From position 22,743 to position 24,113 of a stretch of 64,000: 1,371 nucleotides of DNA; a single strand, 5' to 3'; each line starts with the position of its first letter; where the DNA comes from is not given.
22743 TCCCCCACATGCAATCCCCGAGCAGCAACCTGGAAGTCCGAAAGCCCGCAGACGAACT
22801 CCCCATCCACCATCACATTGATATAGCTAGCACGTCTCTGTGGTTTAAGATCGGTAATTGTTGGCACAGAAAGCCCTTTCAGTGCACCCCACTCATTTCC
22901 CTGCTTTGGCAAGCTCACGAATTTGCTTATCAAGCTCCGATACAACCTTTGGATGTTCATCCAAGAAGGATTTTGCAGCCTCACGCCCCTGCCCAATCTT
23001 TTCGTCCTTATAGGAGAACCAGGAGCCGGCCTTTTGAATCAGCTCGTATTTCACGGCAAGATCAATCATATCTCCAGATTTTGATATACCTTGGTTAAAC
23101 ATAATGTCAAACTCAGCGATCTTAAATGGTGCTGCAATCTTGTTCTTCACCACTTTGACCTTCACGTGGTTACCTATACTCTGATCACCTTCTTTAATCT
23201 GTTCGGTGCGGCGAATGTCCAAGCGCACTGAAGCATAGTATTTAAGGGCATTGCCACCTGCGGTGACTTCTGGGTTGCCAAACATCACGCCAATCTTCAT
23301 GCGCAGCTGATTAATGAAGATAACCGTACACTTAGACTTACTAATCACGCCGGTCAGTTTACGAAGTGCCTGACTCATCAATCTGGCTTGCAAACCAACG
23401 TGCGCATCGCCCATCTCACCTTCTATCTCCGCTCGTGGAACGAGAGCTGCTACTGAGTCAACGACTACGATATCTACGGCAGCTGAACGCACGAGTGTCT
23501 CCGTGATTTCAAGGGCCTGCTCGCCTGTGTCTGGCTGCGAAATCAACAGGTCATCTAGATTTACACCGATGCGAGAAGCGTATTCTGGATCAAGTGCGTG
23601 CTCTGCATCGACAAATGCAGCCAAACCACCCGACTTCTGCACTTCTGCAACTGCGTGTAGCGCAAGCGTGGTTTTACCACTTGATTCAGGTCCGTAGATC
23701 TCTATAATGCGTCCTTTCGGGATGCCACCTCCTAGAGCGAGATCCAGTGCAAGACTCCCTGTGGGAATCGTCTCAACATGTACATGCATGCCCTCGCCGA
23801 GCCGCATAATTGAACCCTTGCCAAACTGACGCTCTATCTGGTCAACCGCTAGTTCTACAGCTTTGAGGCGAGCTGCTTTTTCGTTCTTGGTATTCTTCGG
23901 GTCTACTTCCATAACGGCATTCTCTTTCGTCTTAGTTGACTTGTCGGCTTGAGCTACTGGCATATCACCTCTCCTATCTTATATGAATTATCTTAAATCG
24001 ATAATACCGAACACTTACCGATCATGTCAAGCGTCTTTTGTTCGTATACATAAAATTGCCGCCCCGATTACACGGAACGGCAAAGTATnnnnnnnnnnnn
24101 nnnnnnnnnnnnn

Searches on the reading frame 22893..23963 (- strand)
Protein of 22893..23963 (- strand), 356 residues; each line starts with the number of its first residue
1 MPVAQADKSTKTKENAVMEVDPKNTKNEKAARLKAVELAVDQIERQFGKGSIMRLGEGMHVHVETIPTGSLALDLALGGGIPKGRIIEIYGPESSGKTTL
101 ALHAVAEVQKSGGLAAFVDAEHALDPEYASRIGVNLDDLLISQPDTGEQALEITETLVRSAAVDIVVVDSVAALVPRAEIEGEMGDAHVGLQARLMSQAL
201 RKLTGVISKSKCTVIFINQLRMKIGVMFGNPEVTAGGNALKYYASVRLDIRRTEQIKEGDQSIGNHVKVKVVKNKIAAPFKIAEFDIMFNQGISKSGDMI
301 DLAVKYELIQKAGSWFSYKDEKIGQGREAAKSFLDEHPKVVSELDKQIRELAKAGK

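Call 9: search_protein_families(library=pfam, proteins=[window:22893-23963:-], max_evalue=0.001)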
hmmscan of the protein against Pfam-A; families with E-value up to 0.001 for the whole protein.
window:22893-23963:- (356 aa): 7 families
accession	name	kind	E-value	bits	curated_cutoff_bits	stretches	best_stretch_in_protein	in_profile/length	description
PF00154.27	RecA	-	9.3e-139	461.7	27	1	34-294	1-262/262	recA bacterial DNA recombination protein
PF21096.2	RecA_C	-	1.5e-24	86.3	27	1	297-351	1-55/57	RecA C-terminal domain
PF08423.17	Rad51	-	1.8e-11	44.2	22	1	64-253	6-212/244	Rad51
PF06745.19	ATPase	-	6.3e-09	36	26.6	1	66-222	1-166/231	KaiC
PF01637.24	ATPase_2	-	7.3e-06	26.4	33.2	1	85-210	21-108/225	ATPase domain predominantly from Archaea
PF02283.22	CobU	-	2.8e-05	24.2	27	1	89-218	3-122/168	Cobinamide kinase / cobinamide phosphate guanyltransferase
PF13481.12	AAA_25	-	2.9e-05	24.2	27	0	76-123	25-83/195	AAA domain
